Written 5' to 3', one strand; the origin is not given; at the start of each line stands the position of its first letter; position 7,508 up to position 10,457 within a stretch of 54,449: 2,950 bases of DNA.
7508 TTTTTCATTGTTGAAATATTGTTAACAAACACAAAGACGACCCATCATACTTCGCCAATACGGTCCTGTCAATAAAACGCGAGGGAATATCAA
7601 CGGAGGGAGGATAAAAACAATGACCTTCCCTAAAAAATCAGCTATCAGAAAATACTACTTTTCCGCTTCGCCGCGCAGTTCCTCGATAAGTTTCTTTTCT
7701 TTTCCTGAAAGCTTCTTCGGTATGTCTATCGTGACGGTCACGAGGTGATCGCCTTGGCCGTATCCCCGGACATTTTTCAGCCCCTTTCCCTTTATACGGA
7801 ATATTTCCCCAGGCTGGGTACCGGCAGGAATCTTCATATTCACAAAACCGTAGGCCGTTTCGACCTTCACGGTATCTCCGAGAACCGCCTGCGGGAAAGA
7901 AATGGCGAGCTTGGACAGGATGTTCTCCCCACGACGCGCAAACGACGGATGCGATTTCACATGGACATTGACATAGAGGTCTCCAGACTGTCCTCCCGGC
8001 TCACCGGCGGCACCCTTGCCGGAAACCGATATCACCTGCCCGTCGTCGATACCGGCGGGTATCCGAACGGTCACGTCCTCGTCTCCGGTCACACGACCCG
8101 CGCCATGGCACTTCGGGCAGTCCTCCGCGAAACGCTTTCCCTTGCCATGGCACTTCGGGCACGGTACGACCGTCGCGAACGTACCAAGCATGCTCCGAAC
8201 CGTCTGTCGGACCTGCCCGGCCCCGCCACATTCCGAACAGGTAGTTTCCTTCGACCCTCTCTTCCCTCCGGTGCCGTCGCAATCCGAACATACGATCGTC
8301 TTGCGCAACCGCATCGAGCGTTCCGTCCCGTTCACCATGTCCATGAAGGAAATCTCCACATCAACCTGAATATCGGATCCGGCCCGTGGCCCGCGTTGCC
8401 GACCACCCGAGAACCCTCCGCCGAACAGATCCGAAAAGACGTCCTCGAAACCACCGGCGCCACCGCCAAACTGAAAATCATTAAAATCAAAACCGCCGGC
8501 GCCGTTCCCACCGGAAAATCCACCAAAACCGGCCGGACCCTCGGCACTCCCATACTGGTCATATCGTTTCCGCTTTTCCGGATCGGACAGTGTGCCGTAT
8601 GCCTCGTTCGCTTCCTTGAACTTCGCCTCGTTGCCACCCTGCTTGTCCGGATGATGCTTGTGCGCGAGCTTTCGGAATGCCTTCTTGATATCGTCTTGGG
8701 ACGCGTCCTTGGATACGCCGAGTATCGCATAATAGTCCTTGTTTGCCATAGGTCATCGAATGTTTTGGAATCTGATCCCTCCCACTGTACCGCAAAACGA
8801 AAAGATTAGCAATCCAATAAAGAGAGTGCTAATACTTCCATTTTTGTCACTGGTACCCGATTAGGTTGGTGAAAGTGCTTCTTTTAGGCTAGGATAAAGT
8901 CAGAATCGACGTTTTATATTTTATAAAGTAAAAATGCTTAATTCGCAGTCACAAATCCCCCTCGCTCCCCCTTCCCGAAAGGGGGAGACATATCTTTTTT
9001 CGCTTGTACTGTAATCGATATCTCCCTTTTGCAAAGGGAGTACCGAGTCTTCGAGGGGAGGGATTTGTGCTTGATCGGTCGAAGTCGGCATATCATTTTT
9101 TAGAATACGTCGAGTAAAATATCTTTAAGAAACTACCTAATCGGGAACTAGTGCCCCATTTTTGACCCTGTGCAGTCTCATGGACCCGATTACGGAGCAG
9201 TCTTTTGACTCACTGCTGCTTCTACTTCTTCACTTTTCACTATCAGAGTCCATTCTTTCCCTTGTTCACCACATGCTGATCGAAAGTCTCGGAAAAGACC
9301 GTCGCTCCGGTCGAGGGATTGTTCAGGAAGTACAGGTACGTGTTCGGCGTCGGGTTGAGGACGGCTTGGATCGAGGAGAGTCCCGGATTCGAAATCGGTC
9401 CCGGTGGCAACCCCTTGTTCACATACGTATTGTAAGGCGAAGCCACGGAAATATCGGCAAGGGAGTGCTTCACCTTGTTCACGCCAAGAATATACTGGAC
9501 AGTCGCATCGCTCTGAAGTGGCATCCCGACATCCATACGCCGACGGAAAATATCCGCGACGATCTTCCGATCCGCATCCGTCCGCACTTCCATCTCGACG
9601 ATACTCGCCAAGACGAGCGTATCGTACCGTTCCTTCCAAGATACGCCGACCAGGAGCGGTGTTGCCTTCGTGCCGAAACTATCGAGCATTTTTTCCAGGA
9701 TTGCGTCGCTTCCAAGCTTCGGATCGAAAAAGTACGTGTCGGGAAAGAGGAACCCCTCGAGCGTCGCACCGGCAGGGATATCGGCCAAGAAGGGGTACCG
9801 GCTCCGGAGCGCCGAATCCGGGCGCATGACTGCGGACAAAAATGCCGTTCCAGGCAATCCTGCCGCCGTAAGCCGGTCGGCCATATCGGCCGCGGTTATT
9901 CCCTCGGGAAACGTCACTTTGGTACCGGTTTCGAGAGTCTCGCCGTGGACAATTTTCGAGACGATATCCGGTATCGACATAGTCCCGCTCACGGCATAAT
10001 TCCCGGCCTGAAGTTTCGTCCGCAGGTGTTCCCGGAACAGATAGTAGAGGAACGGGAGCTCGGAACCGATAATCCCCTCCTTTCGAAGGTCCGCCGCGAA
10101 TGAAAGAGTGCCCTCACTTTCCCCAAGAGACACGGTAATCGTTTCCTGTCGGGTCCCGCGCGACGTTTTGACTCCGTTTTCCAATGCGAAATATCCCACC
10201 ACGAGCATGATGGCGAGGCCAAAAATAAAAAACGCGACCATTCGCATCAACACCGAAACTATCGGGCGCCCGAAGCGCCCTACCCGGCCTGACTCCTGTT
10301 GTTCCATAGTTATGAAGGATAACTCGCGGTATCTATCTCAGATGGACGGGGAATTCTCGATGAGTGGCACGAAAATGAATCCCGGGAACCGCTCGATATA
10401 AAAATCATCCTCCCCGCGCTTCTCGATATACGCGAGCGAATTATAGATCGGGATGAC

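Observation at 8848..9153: Nested palindromic element of 306 nt upstream of dnaJ, with a second copy arm at the window end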

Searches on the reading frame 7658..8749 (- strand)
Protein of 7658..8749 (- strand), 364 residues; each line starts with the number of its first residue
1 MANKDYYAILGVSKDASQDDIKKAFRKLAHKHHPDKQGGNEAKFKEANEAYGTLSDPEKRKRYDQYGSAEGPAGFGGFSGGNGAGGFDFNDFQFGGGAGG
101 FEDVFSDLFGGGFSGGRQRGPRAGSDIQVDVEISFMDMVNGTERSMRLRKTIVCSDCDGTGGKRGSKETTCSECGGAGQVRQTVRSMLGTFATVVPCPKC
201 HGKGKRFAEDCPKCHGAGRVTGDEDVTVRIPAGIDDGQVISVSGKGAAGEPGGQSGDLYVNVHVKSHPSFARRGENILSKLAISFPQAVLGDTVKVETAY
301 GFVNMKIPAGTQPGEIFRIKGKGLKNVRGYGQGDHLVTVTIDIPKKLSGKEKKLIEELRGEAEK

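Call 58: find_encoding_contigs(protein=window:7658-8749:-, flank=2500, max_places=8)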
Protein window:7658-8749:- (364 aa): 3 contigs read that carry it; 2 places shown.
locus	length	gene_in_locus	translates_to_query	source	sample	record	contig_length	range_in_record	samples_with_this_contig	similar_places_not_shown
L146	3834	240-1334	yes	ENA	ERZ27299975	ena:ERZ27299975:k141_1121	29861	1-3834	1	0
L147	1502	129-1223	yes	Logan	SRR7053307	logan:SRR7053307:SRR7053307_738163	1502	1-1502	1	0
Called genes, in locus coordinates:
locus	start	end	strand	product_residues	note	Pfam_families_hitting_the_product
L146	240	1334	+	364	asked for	PF00226:DnaJ, PF01556:DnaJ_C, PF27659:CHP02642 (faint), PF00684:DnaJ_CXXCXGXG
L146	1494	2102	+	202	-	-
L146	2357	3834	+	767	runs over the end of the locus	PF04230:PS_pyruv_trans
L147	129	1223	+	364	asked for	PF00226:DnaJ, PF01556:DnaJ_C, PF27659:CHP02642 (faint), PF00684:DnaJ_CXXCXGXG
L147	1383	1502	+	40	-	?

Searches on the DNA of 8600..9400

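Call 5: search_rna_families(source=window, start=8600, end=9400, threshold=evalue, max_evalue=10)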
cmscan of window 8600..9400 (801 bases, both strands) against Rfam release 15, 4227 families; matches with E-value up to 10: 4.
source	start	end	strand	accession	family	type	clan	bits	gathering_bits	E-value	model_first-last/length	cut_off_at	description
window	8795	8937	+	RF01871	MALAT1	Gene; lncRNA;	-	18.6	70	9.7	1-95/95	no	Metastasis associated lung adenocarcinoma transcript 1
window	8793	8843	-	RF03994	mir-7558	Gene; miRNA;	-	18.3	80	1.4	1-51/51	no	mir-7558 microRNA precursor family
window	9208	9276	-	RF01139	sR2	Gene; snRNA; snoRNA; CD-box;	-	12.3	42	5.3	1-57/57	no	Small nucleolar RNA sR2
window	8887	8990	-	RF00065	snoR9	Gene; snRNA; snoRNA; CD-box;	CL00132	11.3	90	7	1-128/128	no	Small nucleolar RNA snoR9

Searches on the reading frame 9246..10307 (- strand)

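Call 71: search_protein_families(library=pfam, proteins=[window:9246-10307:-], max_evalue=0.001)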
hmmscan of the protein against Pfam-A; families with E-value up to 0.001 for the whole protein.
window:9246-10307:- (354 aa): 1 family
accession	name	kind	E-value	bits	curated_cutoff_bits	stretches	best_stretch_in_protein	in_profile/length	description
PF02618.21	YceG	-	1.4e-70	238.3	32.4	1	65-349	7-273/275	YceG-like family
